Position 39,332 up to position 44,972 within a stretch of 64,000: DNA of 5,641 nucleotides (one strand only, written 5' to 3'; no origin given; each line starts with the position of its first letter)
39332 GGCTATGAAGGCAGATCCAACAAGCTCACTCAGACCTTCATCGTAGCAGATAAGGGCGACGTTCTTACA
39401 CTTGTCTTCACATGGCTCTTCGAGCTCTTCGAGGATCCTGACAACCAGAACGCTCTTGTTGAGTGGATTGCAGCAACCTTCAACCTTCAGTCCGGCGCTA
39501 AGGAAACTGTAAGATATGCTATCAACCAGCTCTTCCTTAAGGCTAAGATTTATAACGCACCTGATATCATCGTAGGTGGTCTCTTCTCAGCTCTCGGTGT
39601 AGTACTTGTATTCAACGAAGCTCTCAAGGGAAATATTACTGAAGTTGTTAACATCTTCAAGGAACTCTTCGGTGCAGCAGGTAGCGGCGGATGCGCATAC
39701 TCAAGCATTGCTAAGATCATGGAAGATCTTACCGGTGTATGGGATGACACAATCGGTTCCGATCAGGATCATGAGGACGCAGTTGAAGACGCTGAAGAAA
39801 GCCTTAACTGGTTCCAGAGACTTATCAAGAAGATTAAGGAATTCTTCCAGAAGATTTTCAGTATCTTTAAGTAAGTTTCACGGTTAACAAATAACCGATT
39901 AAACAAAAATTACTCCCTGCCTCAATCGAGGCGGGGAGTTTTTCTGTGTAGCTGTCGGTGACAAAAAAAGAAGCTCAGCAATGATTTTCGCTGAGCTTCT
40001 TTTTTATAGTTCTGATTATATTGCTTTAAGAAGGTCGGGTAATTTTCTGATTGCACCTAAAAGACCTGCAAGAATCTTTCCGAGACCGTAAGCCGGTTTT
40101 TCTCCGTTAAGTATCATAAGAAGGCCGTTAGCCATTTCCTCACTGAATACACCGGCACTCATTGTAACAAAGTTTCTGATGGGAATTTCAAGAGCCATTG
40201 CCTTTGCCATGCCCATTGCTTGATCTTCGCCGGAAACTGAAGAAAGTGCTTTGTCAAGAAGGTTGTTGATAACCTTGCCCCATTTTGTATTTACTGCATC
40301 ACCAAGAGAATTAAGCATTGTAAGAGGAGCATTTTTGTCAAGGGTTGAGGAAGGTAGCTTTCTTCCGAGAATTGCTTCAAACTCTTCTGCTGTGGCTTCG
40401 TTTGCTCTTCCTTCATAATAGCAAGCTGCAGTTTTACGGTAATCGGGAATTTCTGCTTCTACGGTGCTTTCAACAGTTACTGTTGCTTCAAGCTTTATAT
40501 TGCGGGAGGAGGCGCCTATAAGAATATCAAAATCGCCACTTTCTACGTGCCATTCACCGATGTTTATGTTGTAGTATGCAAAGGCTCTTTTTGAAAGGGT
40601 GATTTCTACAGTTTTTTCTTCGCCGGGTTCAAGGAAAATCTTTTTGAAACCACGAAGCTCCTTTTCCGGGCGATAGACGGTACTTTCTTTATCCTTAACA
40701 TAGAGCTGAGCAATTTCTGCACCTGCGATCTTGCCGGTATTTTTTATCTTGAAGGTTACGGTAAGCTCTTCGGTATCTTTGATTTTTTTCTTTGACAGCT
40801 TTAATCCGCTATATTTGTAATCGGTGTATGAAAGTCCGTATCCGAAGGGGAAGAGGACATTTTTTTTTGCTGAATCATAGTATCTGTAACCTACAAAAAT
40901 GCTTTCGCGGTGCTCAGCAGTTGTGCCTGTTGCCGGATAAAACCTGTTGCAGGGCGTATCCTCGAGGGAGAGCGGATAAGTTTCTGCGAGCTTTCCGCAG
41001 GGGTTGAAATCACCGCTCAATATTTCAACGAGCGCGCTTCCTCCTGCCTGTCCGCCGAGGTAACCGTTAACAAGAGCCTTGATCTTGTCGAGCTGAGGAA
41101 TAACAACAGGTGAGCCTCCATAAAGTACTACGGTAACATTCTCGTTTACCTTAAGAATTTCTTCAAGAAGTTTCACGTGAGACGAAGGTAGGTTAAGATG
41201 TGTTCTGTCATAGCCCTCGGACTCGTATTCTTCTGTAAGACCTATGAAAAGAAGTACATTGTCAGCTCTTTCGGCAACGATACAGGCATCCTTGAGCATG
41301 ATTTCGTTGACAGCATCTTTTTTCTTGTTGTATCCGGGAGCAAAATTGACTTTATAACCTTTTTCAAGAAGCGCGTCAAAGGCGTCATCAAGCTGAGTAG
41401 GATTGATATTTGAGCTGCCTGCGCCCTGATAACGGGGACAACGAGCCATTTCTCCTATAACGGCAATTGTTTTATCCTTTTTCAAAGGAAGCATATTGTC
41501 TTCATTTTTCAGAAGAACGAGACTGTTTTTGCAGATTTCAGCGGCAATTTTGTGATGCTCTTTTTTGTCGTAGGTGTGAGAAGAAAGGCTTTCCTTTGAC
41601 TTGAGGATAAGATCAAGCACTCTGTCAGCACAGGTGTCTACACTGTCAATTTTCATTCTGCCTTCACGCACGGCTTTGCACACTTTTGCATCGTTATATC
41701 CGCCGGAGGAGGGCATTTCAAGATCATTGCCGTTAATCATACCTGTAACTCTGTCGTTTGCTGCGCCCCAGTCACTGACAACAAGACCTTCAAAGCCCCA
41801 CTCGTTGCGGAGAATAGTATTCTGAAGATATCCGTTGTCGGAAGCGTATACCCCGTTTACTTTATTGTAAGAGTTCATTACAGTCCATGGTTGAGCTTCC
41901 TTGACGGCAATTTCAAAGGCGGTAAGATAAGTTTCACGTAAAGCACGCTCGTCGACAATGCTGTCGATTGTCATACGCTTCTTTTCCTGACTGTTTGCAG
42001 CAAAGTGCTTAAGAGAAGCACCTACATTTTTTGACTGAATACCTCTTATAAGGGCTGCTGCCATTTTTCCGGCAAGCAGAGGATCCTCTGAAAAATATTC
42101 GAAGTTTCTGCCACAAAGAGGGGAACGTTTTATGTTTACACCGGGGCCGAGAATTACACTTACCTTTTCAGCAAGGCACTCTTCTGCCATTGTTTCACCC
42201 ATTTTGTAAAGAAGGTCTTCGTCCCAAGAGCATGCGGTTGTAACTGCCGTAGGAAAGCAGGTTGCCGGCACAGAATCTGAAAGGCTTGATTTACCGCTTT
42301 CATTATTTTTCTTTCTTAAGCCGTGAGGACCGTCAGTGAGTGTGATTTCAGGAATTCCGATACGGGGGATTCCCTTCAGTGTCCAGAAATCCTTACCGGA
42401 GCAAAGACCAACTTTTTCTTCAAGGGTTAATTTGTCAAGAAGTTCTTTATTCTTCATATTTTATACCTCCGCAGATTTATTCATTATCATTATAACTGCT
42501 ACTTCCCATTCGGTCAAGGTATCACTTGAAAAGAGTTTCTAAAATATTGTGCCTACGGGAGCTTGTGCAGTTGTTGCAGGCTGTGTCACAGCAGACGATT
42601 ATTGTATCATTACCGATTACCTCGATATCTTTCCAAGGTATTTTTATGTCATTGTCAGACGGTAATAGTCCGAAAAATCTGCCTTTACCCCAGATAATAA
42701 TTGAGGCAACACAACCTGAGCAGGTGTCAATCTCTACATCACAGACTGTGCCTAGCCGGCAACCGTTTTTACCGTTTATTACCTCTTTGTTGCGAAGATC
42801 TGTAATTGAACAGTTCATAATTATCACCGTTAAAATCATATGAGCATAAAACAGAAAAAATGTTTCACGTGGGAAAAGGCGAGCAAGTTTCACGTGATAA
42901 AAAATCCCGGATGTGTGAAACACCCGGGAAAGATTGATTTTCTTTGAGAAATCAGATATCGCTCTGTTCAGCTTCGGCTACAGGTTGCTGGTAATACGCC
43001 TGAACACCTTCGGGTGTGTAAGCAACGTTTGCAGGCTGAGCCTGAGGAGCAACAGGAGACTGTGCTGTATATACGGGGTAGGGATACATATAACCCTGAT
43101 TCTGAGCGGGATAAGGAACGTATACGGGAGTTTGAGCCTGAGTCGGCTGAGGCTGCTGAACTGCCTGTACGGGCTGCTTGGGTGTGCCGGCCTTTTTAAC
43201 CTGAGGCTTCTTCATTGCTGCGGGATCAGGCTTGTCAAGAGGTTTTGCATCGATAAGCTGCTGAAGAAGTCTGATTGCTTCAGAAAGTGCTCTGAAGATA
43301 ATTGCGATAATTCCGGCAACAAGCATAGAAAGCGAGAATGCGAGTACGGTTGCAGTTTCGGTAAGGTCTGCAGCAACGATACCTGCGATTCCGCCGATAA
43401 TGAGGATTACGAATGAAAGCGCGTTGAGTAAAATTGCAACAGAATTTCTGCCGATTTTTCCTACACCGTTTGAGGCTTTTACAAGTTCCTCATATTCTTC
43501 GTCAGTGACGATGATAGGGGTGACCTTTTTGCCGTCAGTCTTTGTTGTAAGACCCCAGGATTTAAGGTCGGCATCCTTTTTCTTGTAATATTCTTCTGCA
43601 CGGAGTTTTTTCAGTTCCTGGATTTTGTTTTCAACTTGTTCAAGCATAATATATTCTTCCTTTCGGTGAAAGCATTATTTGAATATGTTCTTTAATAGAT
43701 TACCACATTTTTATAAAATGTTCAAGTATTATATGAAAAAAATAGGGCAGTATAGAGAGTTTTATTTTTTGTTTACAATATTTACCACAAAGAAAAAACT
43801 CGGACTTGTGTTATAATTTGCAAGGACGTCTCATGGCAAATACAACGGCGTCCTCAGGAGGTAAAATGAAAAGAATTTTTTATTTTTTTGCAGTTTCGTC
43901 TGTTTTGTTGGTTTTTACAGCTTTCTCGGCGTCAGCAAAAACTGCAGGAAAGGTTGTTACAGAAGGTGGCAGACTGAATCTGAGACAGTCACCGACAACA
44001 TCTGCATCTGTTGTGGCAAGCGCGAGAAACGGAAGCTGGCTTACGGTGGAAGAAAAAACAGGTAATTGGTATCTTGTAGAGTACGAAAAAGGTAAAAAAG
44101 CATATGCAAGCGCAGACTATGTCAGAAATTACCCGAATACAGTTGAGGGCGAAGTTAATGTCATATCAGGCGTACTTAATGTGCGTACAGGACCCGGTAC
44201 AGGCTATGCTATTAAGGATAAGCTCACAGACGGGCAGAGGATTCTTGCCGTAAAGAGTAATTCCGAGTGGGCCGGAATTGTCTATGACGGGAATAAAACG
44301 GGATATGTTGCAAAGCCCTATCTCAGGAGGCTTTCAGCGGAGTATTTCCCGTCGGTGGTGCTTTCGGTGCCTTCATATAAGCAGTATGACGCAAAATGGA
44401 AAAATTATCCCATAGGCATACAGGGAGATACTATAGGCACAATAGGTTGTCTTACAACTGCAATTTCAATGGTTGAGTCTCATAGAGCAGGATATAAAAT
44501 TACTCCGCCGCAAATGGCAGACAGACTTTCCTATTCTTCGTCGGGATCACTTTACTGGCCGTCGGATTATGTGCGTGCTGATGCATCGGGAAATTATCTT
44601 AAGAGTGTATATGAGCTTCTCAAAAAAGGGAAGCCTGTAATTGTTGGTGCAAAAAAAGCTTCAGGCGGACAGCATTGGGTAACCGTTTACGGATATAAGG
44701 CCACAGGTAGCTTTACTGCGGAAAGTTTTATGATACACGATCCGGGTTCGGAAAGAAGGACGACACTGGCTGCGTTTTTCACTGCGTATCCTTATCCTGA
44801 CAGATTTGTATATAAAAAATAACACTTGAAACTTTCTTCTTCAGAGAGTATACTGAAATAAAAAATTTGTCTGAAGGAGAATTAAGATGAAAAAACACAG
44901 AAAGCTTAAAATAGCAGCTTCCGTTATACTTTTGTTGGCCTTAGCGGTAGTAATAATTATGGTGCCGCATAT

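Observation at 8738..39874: A 31.1-kb uninterrupted ORF encodes a 10,378-aa secreted protein with no recognisable domain family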

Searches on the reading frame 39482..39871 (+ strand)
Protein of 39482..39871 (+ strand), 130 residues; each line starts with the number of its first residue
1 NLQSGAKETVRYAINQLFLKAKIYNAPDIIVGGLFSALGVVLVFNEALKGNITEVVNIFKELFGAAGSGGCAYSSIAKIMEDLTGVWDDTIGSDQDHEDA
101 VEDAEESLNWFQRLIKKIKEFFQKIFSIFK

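Call 48: find_related_loci(query=A2, collection=genome_contigs, flank=10000)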
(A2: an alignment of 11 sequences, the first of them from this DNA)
Query A2 (130 aa) in genome_contigs; peptide patterns used: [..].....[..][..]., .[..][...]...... (x = any residue, [..] = any of these).
600 stretches matched a pattern (row limit reached: there are more); 41 encode a relative of the query (tblastn E <= 1e-3); 41 distinct loci.
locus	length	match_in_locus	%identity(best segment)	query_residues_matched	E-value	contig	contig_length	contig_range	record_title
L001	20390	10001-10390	95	1-130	5e-82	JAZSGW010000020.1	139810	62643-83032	MAG: Acutalibacteraceae bacterium isolate T1900044577_TS20190043.MAGScoT_cleanbin_000014 SGB_512_k141_865480, whole geno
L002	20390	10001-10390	95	1-130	2e-80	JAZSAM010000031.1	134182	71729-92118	MAG: Acutalibacteraceae bacterium isolate T1900044936_TS20190402.MAGScoT_cleanbin_000007 SGB_3443_k141_1506285, whole ge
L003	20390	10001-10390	90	1-130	5e-78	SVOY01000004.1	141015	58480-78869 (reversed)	MAG: Oscillospiraceae bacterium isolate SIG577 NODE_543_length_141015_cov_3.384355, whole genome shotgun sequence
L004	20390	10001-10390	81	1-130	9e-70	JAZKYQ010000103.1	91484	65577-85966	MAG: Acutalibacteraceae bacterium isolate T1900045100_TC20190094.MAGScoT_cleanbin_000010 SGB_4756_k141_602524, whole gen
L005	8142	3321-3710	75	1-130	1e-65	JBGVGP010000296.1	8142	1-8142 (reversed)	MAG: Acutalibacteraceae bacterium isolate fecal_MAG_364 fecal_MAG_364_contig_0296, whole genome shotgun sequence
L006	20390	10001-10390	66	1-130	2e-57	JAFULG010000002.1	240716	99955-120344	MAG: Clostridia bacterium isolate RGIG4597 Roe_deer_Rectum-3__c1443, whole genome shotgun sequence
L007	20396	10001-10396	65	2-130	2e-55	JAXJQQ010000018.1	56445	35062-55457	MAG: Acutalibacteraceae bacterium isolate DOME_MAG_2612 2612_C0210_k141_73575, whole genome shotgun sequence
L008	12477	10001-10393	65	1-130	6e-55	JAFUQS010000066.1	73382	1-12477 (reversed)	MAG: Clostridia bacterium isolate RGIG4739 Roe_deer_Rectum.Co__c1357560, whole genome shotgun sequence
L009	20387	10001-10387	65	2-130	5e-53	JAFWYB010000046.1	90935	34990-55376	MAG: Clostridia bacterium isolate RGIG6175 Sheep_Rectum-1__c543569, whole genome shotgun sequence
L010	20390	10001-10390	64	2-130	2e-52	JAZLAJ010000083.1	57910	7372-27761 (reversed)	MAG: Acutalibacteraceae bacterium isolate T1900045078_TC20190072.MAGScoT_cleanbin_000004 SGB_4644_k141_887115, whole gen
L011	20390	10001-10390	62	2-130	2e-51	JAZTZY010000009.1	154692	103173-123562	MAG: Acutalibacteraceae bacterium isolate T1900045323_YK20190012.MAGScoT_cleanbin_000009 SGB_6390_k141_1373251, whole ge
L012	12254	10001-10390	63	2-130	1e-50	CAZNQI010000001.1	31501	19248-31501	MAG TPA_asm: uncultured Faecalibacterium sp. isolate SRP315200_co1_701 genome assembly, contig: NODE_2040_length_31501_c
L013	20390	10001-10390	61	2-130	2e-50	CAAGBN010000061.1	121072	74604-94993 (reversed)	MAG TPA_asm: Clostridia bacterium, isolate HGM12821, WGS project CAAGBN010000000 data, contig: SRS476047_86_k119_331841,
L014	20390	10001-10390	60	2-130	2e-49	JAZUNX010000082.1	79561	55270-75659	MAG: Acutalibacteraceae bacterium isolate T1900044879_TS20190345.MAGScoT_cleanbin_000017 SGB_3201_k141_1308389, whole ge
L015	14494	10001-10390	57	2-130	8e-47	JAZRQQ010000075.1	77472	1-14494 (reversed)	MAG: Acutalibacteraceae bacterium isolate T1900045361_YK20190051.MAGScoT_cleanbin_000014 SGB_6816_k141_748241, whole gen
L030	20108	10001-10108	61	91-126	5e-9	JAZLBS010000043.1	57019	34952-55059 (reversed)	MAG: Acutalibacteraceae bacterium isolate T1900045060_TC20190053.MAGScoT_cleanbin_000009 SGB_4566_k141_599623, whole gen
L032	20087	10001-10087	69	98-126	2e-8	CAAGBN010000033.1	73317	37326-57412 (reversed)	MAG TPA_asm: Clostridia bacterium, isolate HGM12821, WGS project CAAGBN010000000 data, contig: SRS476047_86_k119_148978,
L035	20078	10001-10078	65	101-126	1e-7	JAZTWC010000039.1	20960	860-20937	MAG: Acutalibacteraceae bacterium isolate T1900045335_YK20190024.MAGScoT_cleanbin_000036 SGB_6591_k141_1577230, whole ge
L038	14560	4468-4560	61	100-130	1e-6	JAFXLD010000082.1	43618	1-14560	MAG: Clostridia bacterium isolate RGIG6514 Sheep_Rectum.Co__c2250010, whole genome shotgun sequence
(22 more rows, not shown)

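Call 53: search_protein_families(library=pfam, proteins=[L030:4448-10117:+, L035:3857-10087:+, L038:1240-4563:+, L032:5660-10096:+, window:39482-39871:+], max_evalue=0.05)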
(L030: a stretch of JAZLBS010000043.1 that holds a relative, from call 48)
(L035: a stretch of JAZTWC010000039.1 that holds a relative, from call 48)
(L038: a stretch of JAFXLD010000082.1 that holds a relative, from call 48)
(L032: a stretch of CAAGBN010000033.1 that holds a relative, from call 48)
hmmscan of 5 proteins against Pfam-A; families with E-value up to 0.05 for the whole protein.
L030:4448-10117:+ (1890 aa): 3 families
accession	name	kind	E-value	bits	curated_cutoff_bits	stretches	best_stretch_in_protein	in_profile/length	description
PF09479.16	Flg_new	-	5.8e-23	81.2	27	3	805-873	1-65/65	Listeria-Bacteroides repeat domain (List_Bact_rpt)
PF06458.18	MucBP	-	2.8e-06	28.4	23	2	1218-1277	3-62/63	MucBP domain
PF00041.27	fn3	-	0.0012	19.5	25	0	316-340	48-72/84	Fibronectin type III domain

L035:3857-10087:+ (2077 aa): 6 families
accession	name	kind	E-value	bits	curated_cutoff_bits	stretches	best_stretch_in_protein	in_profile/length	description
PF09479.16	Flg_new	-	2.1e-21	76.3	27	3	819-887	1-65/65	Listeria-Bacteroides repeat domain (List_Bact_rpt)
PF06458.18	MucBP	-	2.1e-18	67.3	23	5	1508-1568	3-63/63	MucBP domain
PF02368.24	Big_2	-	1.1e-08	35.3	22.8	1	1910-1948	35-73/79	Bacterial Ig-like domain (group 2)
PF14509.12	GH97_C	-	0.0095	16.6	25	0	305-353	25-73/97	Glycosyl-hydrolase 97 C-terminal, oligomerisation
PF10952.14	DUF2753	-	0.017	15.8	28.7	0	1548-1583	42-77/140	Protein of unknown function (DUF2753)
PF18828.6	LPD15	-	0.02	15.2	27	0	1427-1495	19-84/99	Large polyvalent-protein-associated domain 15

L038:1240-4563:+ (1108 aa): 8 families
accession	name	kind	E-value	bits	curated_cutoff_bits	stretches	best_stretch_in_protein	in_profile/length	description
PF02368.24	Big_2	-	1.9e-72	239.7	22.8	6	540-610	1-72/79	Bacterial Ig-like domain (group 2)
PF03382.20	DUF285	-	2.3e-32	111.7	25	2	128-238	7-112/120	Mycoplasma protein of unknown function, DUF285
PF21461.3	HL_N-beta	-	1.7e-15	57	27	4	488-528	11-49/57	Hyaluronate lyase, N-terminal beta-sheet domain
PF09479.16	Flg_new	-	3e-08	34.1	27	2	381-450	1-63/65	Listeria-Bacteroides repeat domain (List_Bact_rpt)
PF22359.2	Big-like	-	4.5e-05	24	27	1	491-538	3-47/48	Bacterial Ig-like domain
PF21764.3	Invasin_D4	-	8.6e-05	23.4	27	0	478-526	27-77/88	Invasin, domain 4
PF18655.7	SHIRT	-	0.0036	18.4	22.4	0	307-378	2-80/82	SHIRT domain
PF24084.1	DUF7369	-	0.007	16.5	27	0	575-614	7-46/61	Domain of unknown function (DUF7369)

L032:5660-10096:+ (1479 aa): 3 families
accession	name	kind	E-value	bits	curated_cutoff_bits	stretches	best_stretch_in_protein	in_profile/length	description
PF09479.16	Flg_new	-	2e-24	85.9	27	3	827-895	1-65/65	Listeria-Bacteroides repeat domain (List_Bact_rpt)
PF00041.27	fn3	-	8.7e-07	29.5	25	0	319-349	42-69/84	Fibronectin type III domain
PF16656.11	Pur_ac_phosph_N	-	0.046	14.7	30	1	285-349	17-81/93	Purple acid Phosphatase, N-terminal domain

window:39482-39871:+ (130 aa): 0 families

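Call 97: search_solved_structures(query=A2, max_evalue=1)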
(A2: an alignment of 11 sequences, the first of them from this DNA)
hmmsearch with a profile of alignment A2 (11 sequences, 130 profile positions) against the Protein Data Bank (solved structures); distinct sequences matched with E-value up to 1: 2.
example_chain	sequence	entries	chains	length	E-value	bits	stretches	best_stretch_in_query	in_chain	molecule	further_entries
4iu8_A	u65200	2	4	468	0.12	15.6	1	27-115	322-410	Nitrite extrusion protein 2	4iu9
1p68_A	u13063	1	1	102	0.31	14.3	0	73-123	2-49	De novo designed protein S-824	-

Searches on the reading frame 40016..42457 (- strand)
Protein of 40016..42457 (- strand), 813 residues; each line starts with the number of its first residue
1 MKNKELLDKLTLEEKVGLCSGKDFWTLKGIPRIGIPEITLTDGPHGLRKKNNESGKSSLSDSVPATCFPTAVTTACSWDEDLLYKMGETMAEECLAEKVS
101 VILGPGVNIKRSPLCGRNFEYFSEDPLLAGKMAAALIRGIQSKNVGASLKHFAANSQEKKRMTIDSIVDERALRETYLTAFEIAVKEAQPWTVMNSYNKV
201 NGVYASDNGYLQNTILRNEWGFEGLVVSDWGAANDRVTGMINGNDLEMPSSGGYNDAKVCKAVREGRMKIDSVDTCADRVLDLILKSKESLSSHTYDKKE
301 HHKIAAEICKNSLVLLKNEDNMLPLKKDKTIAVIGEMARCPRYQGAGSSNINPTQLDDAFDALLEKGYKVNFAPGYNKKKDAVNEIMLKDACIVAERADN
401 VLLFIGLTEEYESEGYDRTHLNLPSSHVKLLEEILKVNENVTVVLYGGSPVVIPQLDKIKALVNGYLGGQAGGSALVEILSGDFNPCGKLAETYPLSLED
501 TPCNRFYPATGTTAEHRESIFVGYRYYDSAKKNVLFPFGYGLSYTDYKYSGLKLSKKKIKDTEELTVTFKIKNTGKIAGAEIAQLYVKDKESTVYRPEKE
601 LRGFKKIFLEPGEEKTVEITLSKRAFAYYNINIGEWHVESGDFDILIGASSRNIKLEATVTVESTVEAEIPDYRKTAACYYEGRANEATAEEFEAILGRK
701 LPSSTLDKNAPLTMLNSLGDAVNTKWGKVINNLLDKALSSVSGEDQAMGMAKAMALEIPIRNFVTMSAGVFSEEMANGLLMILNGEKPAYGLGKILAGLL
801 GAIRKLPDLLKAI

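Call 5: search_protein_families(library=pfam, proteins=[window:40019-42457:-], max_evalue=0.01)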
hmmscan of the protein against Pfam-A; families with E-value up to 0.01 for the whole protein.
window:40019-42457:- (813 aa): 3 families
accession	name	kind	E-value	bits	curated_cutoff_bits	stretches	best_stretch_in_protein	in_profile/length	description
PF01915.27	Glyco_hydro_3_C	-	1.7e-48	165.7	31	1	313-544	1-200/200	Glycosyl hydrolase family 3 C-terminal domain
PF00933.27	Glyco_hydro_3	-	5.2e-35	121.8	27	1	53-281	72-314/316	Glycosyl hydrolase family 3 N terminal domain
PF14310.12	Fn3-like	-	8.5e-27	93.5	25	1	581-651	1-71/71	Fibronectin type III-like domain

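Call 65: find_encoding_contigs(protein=window:40016-42457:-, flank=10000, max_places=8)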
Protein window:40016-42457:- (813 aa): 8 contigs read that carry it; 2 places shown.
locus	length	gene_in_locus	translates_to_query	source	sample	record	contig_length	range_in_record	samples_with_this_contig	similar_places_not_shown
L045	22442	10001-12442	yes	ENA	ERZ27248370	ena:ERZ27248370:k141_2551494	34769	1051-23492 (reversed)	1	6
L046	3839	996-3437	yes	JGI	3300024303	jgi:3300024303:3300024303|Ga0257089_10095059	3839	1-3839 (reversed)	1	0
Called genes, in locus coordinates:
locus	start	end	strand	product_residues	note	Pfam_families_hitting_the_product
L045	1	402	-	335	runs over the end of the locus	PF16868:NMT1_3, PF12974:Phosphonate-bd (weak), PF09084:NMT1 (weak)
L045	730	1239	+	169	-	PF01202:SKI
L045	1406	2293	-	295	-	PF00149:Metallophos, PF12850:Metallophos_2 (faint)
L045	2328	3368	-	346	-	PF01263:Aldose_epim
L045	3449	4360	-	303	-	PF00892:EamA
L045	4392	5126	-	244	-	PF04474:DUF554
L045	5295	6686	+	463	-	PF13347:MFS_2, PF07690:MFS_1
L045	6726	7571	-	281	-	PF03009:GDPD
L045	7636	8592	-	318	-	PF06347:SH3_4 (weak), PF08239:SH3_3, PF13529:Peptidase_C39_2, PF12385:Peptidase_C70 (faint)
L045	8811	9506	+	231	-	-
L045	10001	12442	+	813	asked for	PF00933:Glyco_hydro_3, PF01915:Glyco_hydro_3_C, PF14310:Fn3-like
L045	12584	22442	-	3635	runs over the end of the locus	?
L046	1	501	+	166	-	?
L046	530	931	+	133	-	PF05239:PRC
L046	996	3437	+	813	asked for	PF00933:Glyco_hydro_3, PF01915:Glyco_hydro_3_C, PF14310:Fn3-like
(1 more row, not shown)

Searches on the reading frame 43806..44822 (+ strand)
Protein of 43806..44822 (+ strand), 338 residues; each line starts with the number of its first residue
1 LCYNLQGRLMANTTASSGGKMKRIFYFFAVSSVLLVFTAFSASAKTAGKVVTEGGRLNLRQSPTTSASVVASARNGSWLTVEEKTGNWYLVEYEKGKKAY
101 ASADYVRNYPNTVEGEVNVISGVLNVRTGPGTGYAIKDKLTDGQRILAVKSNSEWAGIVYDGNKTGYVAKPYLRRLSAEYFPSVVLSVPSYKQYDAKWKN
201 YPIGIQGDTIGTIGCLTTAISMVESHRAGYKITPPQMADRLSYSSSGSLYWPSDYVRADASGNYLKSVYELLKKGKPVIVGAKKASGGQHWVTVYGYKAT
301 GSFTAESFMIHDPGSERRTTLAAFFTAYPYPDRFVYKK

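Call 20: search_protein_families(library=pfam, proteins=[window:43806-44822:+], max_evalue=0.001)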
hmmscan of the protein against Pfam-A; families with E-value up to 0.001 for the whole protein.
window:43806-44822:+ (338 aa): 4 families
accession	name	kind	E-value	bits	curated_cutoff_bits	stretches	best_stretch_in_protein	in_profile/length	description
PF08239.17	SH3_3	-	4e-21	75.4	27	2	56-106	2-53/54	Bacterial SH3 domain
PF06347.19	SH3_4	-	1.8e-11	44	24.1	1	54-102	2-50/56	Bacterial SH3 domain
PF13529.12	Peptidase_C39_2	-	3.8e-11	44.2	24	1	186-313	1-142/143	Peptidase_C39 like family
PF12385.14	Peptidase_C70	-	2.5e-05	24.7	19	1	212-325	17-137/141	Papain-like cysteine protease AvrRpt2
